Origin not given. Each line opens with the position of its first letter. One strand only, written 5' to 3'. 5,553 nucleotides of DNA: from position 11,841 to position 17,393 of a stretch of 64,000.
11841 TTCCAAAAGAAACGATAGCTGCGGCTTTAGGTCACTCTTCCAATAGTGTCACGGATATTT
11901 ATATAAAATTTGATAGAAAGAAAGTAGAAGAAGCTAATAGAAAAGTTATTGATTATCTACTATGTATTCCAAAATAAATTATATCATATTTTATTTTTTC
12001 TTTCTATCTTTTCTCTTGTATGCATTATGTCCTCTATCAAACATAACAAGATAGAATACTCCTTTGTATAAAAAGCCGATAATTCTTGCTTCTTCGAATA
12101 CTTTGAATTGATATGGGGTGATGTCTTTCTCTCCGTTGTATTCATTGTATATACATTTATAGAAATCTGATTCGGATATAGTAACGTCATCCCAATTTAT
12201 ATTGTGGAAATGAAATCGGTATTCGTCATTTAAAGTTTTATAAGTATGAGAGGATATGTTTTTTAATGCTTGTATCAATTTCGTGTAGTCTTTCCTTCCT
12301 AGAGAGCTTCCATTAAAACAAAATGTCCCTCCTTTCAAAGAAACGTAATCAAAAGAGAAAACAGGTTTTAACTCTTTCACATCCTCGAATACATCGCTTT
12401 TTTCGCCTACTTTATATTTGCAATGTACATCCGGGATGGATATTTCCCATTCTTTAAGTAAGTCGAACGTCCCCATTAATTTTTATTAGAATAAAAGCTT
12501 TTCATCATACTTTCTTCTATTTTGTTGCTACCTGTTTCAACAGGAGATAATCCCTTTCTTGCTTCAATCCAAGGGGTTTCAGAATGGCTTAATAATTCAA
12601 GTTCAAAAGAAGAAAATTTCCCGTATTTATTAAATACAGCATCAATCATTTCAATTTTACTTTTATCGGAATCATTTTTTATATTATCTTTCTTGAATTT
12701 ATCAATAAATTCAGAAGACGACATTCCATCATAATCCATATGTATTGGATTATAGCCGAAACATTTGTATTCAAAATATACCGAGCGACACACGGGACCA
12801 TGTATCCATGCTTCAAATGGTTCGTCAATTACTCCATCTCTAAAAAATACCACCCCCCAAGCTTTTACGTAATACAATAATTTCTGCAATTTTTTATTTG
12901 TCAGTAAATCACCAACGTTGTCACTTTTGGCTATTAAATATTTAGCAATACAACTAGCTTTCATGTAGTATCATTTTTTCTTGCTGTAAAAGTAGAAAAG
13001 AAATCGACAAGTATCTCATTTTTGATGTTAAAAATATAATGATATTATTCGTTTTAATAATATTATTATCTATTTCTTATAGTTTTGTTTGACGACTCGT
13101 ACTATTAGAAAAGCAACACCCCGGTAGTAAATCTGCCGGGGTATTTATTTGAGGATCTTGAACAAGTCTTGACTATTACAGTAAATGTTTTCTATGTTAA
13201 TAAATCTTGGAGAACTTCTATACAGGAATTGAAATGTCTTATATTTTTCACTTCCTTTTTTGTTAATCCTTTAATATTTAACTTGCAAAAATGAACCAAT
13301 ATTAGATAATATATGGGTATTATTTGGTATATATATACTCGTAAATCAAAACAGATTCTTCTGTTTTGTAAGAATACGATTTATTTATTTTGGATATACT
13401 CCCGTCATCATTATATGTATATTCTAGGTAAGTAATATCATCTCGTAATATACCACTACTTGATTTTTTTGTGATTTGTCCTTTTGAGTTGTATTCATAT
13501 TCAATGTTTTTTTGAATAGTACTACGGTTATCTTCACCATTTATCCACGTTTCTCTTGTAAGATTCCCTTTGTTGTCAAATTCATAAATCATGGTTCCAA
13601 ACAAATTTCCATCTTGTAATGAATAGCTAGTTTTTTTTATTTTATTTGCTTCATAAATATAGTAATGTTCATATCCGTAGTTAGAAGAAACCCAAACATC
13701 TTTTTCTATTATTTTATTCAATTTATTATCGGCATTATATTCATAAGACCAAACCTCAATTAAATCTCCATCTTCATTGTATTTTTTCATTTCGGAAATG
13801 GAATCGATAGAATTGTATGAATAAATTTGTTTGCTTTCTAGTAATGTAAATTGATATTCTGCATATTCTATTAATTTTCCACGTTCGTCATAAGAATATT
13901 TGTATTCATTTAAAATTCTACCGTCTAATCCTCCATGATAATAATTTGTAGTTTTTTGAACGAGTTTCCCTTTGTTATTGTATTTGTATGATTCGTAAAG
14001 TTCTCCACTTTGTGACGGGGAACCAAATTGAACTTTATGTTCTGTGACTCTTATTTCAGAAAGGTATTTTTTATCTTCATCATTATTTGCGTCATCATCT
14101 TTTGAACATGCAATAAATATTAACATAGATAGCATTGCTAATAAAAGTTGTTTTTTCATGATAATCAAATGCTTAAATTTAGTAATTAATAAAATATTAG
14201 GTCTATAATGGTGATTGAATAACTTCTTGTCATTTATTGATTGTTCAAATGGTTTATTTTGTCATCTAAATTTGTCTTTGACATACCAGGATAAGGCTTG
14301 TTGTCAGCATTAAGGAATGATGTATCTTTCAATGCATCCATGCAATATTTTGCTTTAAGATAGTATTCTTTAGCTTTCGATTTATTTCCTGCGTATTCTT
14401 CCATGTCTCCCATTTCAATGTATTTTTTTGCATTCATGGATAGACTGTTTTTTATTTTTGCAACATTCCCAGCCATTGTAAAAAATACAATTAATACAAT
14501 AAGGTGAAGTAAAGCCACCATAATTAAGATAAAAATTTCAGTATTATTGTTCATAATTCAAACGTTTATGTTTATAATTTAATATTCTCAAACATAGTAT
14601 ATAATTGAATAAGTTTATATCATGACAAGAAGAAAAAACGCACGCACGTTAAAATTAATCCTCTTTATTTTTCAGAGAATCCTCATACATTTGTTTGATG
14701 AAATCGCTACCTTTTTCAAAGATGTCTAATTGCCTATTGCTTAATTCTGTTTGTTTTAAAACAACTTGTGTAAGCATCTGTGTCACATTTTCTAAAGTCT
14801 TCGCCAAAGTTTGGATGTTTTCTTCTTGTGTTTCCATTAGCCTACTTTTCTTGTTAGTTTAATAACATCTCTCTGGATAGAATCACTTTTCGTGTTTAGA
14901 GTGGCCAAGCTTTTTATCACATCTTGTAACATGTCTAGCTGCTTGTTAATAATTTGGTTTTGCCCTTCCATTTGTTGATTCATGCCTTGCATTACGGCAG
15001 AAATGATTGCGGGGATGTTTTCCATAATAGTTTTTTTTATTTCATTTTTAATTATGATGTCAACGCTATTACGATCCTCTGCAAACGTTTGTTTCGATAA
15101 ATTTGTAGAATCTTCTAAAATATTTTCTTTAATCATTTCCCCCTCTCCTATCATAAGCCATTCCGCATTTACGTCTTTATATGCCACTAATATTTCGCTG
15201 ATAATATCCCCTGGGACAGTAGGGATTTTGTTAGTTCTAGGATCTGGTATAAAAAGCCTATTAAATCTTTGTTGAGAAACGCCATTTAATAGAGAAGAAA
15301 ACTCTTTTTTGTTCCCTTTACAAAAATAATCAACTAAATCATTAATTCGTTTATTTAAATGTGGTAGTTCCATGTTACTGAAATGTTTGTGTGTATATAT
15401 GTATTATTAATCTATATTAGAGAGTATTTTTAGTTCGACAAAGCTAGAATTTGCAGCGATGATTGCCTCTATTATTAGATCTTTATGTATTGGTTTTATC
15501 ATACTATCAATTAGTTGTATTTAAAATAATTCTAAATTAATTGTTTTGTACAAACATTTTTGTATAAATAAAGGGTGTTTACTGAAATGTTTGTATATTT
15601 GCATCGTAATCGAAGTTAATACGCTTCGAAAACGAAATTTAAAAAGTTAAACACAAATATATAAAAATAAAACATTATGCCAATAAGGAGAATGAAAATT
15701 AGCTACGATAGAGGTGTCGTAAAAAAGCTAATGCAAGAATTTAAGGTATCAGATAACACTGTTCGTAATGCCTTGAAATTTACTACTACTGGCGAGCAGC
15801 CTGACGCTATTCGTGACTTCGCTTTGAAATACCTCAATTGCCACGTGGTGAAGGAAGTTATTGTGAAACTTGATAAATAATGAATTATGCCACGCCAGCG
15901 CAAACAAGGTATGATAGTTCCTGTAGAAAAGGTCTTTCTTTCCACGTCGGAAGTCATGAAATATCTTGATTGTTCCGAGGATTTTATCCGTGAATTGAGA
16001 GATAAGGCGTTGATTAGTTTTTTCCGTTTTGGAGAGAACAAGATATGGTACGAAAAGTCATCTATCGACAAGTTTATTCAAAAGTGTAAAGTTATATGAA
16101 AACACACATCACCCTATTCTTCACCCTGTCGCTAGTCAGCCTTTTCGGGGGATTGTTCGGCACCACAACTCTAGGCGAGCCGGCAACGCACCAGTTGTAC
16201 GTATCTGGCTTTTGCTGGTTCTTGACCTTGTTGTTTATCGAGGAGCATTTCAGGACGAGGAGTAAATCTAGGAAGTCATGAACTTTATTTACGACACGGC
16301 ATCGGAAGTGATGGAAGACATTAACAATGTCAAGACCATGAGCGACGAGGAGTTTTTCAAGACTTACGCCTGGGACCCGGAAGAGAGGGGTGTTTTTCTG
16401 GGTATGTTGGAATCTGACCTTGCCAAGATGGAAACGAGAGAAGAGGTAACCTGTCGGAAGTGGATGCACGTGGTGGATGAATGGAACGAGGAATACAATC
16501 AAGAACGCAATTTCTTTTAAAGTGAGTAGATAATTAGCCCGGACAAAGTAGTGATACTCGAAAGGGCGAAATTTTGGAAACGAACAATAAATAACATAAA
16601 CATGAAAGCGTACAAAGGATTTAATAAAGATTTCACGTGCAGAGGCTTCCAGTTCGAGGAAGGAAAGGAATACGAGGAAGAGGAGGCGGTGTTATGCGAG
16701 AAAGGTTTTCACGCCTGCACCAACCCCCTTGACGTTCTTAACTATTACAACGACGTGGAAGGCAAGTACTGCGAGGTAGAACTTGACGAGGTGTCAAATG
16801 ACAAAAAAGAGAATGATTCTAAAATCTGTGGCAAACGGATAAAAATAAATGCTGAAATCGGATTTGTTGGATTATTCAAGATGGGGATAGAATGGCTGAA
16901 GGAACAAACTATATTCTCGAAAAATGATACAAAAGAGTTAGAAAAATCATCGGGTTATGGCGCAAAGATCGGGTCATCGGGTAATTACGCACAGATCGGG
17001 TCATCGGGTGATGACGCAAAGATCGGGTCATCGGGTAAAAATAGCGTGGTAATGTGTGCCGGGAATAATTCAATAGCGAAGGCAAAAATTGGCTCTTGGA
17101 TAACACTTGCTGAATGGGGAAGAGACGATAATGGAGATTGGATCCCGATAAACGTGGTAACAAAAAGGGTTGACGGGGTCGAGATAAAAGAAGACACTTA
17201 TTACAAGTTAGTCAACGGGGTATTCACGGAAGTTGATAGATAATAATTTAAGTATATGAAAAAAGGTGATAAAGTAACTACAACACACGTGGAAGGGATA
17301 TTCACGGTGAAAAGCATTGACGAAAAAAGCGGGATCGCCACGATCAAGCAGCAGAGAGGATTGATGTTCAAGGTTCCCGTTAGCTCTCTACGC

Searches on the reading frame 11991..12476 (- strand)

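Call 53: search_protein_families(library=pfam, proteins=[window:11991-12476:-], max_evalue=0.01)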
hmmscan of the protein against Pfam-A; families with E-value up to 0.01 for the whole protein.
window:11991-12476:- (161 aa): 1 family
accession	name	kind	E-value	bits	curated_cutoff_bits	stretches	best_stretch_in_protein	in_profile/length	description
PF16394.10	DUF5003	-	0.00071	19.1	25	1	45-137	133-228/341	Domain of unknown function (DUF5003)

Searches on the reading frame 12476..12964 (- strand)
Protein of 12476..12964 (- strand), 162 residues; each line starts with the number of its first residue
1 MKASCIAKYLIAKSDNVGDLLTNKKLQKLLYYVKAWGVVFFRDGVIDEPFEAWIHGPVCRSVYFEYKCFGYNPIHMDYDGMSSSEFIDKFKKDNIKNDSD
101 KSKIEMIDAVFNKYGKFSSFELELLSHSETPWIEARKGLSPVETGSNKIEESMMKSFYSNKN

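Call 53: search_protein_families(library=pfam, proteins=[window:12476-12964:-], max_evalue=0.01)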
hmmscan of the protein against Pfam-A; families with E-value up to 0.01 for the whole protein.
window:12476-12964:- (162 aa): 1 family
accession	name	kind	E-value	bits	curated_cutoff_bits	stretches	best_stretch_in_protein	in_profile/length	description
PF13274.11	SocA_Panacea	-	2.7e-20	73.8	25.7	1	26-132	1-112/113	Antitoxin SocA-like, Panacea domain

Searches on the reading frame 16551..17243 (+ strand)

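Call 53: search_protein_families(library=pfam, proteins=[window:16551-17243:+], max_evalue=0.01)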
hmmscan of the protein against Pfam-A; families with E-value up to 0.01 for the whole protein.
window:16551-17243:+ (230 aa): 1 family
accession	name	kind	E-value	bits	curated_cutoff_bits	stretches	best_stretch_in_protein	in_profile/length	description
PF24703.2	DUF7666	-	4.3e-30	104.5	27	1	18-110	1-94/95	Domain of unknown function (DUF7666)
